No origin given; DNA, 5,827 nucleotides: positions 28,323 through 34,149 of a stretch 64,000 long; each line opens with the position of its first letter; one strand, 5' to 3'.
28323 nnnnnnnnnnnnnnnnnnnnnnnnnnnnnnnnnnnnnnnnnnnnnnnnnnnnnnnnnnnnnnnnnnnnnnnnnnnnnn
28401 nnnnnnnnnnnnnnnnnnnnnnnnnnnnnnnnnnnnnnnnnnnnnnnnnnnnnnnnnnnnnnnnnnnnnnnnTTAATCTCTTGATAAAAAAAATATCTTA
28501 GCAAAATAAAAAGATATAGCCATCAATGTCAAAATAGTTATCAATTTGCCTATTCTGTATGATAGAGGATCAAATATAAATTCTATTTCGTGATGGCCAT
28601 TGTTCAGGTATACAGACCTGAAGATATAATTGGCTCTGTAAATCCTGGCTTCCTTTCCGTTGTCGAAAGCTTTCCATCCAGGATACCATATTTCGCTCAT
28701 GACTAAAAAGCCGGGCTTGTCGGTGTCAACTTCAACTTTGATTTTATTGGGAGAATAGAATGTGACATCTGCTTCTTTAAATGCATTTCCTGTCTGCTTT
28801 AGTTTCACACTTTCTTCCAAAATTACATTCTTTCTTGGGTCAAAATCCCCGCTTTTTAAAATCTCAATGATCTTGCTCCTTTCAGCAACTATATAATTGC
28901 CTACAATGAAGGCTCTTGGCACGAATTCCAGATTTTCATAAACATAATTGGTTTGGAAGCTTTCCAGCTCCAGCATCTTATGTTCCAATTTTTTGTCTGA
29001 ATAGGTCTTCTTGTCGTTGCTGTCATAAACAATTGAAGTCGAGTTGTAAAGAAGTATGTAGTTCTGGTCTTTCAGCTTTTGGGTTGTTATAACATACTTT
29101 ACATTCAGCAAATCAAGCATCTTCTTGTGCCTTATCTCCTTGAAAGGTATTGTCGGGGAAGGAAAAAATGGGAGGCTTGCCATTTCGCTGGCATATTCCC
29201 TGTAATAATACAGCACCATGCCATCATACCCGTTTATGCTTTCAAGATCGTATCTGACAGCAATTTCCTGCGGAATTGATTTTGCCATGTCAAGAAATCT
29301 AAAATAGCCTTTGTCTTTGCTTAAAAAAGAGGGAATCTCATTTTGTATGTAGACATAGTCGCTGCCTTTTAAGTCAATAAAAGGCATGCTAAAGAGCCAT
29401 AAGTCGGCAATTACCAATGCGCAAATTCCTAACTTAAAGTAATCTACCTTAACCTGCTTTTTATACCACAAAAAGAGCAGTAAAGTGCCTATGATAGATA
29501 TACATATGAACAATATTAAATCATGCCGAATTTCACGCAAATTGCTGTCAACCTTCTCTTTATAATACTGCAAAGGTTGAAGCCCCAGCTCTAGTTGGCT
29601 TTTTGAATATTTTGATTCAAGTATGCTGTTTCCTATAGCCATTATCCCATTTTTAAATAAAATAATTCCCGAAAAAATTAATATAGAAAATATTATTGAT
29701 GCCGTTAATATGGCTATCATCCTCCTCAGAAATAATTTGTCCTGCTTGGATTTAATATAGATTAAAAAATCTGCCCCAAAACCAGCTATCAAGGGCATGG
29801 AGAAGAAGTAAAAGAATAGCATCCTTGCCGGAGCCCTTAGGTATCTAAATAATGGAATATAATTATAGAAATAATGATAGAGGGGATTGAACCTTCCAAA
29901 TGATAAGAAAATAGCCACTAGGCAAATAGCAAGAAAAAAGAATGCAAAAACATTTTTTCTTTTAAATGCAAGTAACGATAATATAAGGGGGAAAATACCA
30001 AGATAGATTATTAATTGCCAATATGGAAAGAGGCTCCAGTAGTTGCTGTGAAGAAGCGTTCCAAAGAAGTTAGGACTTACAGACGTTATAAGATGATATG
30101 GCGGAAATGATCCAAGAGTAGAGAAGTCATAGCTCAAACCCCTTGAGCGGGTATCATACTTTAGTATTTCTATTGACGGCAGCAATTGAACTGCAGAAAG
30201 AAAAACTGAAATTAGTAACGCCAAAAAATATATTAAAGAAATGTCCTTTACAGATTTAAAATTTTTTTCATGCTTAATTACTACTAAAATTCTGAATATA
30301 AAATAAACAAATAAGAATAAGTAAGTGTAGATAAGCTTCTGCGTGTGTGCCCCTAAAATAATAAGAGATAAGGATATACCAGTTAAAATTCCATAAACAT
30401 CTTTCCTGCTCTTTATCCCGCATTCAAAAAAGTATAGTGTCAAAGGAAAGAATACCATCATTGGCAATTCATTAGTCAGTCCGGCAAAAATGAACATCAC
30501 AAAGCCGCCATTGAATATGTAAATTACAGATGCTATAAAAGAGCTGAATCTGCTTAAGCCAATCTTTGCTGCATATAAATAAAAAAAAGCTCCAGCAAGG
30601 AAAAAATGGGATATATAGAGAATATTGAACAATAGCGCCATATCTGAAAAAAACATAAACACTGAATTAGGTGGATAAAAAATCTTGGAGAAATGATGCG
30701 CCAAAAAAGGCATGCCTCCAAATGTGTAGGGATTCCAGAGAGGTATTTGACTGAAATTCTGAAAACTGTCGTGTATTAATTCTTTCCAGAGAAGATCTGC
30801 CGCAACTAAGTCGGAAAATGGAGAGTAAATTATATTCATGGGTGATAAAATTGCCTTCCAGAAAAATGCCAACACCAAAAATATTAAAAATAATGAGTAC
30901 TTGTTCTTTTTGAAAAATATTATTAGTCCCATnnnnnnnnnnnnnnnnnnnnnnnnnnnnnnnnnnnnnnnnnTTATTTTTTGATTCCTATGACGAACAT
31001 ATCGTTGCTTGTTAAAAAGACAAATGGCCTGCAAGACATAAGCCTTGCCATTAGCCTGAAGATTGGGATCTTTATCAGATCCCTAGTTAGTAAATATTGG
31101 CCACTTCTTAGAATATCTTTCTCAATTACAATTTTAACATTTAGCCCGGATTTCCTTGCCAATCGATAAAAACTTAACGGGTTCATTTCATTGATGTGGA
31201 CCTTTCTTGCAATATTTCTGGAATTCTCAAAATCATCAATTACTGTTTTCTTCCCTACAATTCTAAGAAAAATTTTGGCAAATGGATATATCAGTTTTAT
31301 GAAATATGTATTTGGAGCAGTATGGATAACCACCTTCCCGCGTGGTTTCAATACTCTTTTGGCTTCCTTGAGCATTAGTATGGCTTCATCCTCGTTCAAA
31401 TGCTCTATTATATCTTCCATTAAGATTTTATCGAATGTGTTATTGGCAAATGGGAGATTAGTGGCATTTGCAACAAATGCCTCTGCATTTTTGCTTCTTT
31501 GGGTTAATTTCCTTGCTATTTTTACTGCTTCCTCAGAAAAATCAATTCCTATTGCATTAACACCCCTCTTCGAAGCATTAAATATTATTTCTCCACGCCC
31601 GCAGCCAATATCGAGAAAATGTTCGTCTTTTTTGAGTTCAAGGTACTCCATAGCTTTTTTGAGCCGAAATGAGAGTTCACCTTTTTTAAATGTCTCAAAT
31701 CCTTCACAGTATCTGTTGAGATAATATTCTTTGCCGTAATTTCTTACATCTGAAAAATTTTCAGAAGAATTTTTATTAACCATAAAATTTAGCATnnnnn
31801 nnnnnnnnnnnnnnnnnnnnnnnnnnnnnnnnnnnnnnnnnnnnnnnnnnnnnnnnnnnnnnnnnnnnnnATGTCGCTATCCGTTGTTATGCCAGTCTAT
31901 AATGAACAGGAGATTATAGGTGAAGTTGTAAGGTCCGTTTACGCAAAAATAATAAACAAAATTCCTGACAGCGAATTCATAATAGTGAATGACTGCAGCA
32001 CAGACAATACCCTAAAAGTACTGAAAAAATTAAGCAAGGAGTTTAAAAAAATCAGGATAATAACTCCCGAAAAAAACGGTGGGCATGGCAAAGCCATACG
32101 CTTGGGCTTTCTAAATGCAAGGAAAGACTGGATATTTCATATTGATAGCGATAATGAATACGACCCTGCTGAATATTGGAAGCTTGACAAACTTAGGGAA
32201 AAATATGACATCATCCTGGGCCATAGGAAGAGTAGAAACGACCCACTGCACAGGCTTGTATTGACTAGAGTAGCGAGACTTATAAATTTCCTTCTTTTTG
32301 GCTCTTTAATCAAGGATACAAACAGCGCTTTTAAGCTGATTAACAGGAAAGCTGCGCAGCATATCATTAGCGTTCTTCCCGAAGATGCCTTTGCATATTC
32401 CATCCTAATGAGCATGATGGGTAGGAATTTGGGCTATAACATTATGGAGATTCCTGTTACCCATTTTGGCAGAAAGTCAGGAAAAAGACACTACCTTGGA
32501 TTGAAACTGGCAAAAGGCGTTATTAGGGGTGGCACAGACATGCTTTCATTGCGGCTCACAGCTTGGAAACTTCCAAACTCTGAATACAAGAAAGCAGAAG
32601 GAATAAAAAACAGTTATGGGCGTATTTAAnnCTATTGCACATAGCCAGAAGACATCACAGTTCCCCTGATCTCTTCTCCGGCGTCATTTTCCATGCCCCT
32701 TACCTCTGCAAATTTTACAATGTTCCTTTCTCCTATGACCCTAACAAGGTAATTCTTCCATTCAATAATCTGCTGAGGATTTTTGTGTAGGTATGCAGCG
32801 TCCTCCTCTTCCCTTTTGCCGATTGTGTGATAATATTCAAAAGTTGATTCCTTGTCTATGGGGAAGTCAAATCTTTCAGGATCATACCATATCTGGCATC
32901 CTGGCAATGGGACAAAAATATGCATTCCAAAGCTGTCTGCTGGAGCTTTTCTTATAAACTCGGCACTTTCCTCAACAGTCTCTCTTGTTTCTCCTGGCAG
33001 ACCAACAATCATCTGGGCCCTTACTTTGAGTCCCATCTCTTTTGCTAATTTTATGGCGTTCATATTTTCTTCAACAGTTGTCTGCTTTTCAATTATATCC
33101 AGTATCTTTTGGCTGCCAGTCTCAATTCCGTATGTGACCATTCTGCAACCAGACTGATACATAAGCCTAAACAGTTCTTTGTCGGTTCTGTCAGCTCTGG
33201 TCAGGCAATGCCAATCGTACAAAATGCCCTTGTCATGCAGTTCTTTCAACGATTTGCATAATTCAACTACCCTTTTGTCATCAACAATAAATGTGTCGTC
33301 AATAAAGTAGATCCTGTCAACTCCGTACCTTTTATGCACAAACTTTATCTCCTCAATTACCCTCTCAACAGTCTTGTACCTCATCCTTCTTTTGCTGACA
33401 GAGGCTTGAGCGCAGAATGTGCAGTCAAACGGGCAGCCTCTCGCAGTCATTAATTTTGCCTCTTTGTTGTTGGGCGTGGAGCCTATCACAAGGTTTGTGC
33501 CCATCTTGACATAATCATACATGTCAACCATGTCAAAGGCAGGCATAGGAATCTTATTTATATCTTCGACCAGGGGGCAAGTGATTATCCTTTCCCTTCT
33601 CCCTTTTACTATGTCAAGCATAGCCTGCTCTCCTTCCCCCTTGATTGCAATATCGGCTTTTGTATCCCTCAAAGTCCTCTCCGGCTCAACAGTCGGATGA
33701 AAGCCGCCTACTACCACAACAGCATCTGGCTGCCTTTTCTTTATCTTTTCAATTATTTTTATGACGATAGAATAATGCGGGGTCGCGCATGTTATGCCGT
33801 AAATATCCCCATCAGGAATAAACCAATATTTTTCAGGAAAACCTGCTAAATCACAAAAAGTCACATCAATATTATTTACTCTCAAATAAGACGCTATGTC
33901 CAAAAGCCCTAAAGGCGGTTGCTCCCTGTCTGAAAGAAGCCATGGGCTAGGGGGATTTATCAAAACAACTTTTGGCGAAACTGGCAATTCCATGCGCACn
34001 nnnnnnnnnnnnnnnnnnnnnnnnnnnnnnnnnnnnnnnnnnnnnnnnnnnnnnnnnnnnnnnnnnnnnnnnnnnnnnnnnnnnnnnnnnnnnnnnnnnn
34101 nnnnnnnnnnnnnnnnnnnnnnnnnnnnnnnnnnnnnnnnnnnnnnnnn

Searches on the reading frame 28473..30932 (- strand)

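Call 9: search_protein_families(library=pfam, proteins=[window:28473-30932:-], max_evalue=0.001)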
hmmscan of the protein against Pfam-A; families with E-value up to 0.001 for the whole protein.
window:28473-30932:- (819 aa): 1 family
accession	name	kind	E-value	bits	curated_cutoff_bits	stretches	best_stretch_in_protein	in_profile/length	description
PF09586.16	YfhO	-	3.7e-11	42.6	28.5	1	710-799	743-835/835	Bacterial membrane protein YfhO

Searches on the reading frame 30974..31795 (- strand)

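Call 9: search_protein_families(library=pfam, proteins=[window:30974-31795:-], max_evalue=0.001)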
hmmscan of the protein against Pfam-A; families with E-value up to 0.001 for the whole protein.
window:30974-31795:- (273 aa): 16 families
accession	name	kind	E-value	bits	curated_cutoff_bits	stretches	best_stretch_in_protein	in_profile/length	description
PF08241.18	Methyltransf_11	-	1e-21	77.8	21.2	1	61-157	1-95/95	Methyltransferase domain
PF13649.12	Methyltransf_25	-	2.3e-21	76.7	27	1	61-153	2-97/97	Methyltransferase domain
PF13847.12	Methyltransf_31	-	1.5e-19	70.5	27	1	55-160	2-112/145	Methyltransferase domain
PF13489.12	Methyltransf_23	-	2e-15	57.4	27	1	52-220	16-161/164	Methyltransferase domain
PF02353.26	CMAS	-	8.3e-15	55.3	27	1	44-160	50-167/273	Mycolic acid cyclopropane synthetase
PF08242.18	Methyltransf_12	-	9.8e-14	52.3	30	1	61-154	1-97/98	Methyltransferase domain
PF01209.24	Ubie_methyltran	-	4.2e-12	46.3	20.1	1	47-181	38-178/233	ubiE/COQ5 methyltransferase family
PF05175.20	MTS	-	2.8e-07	30.8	23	1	49-157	24-138/170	Methyltransferase small domain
PF08123.19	DOT1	-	1.8e-06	28.1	23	1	26-122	12-111/205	Histone methylation protein DOT1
PF07021.18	MetW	-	1.3e-05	25.4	21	1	56-166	13-115/193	Methionine biosynthesis protein MetW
PF06325.19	PrmA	-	1.4e-05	25.2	22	1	54-156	159-257/296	Ribosomal protein L11 methyltransferase (PrmA)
PF02390.23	Methyltransf_4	-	3.6e-05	23.7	24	0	59-124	4-76/173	Putative methyltransferase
PF01555.25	N6_N4_Mtase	-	0.00013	22.4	26.7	0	55-95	180-220/221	DNA methylase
PF01135.25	PCMT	-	0.00034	20.9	20.3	1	47-104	64-124/210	Protein-L-isoaspartate(D-aspartate) O-methyltransferase (PCMT)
PF05891.18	Methyltransf_PK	-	0.00035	20.6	27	1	53-158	52-160/218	AdoMet dependent proline di-methyltransferase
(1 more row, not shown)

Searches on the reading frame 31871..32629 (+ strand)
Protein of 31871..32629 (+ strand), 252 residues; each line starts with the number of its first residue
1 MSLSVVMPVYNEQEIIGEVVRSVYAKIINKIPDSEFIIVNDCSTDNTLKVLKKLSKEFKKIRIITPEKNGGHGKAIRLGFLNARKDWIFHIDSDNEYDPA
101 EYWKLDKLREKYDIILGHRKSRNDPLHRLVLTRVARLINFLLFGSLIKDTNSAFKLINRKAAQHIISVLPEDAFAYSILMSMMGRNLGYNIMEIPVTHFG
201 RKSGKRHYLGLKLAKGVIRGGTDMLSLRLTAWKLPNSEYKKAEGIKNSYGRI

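Call 9: search_protein_families(library=pfam, proteins=[window:31871-32629:+], max_evalue=0.001)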
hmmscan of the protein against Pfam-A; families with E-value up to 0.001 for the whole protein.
window:31871-32629:+ (252 aa): 5 families
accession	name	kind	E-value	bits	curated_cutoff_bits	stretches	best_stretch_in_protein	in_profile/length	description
PF00535.33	Glycos_transf_2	-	7e-29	101.3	23.3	1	4-164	1-166/168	Glycosyl transferase family 2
PF13641.12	Glyco_tranf_2_3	-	2.5e-08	34.7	27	1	3-123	3-127/230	Glycosyltransferase like family 2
PF10111.15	Glyco_tranf_2_2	-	6.8e-08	32.8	27.3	1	4-115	1-106/276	Glycosyltransferase like family 2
PF13704.12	Glyco_tranf_2_4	-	0.00031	21.6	27.5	1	34-95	20-82/98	Glycosyl transferase family 2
PF21655.3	L544_NTransf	-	0.00056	20.3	27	1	6-117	48-149/193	L544, nucleotidyltransferase domain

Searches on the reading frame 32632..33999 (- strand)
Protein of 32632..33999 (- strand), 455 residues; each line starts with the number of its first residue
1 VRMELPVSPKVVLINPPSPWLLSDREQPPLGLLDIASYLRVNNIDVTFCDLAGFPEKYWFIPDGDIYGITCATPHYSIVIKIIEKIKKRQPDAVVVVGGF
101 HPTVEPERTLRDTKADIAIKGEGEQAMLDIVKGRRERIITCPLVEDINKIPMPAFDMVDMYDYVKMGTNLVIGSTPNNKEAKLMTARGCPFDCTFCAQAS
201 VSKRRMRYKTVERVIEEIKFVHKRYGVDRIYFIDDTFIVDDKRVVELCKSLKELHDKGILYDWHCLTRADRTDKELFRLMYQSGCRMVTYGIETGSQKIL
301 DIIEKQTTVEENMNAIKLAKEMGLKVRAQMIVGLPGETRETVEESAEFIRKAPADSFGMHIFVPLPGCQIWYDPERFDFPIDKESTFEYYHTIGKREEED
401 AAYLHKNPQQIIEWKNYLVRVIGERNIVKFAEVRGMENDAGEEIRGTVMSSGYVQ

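Call 9: search_protein_families(library=pfam, proteins=[window:32632-33999:-], max_evalue=0.001)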
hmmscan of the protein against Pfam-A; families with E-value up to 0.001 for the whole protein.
window:32632-33999:- (455 aa): 2 families
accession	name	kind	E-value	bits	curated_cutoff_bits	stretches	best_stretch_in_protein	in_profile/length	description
PF04055.27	Radical_SAM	-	1e-29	104.3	29.5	1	185-349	3-166/166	Radical SAM superfamily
PF02310.24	B12-binding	-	5.7e-15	55.7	32.1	1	27-129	12-119/121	B12 binding domain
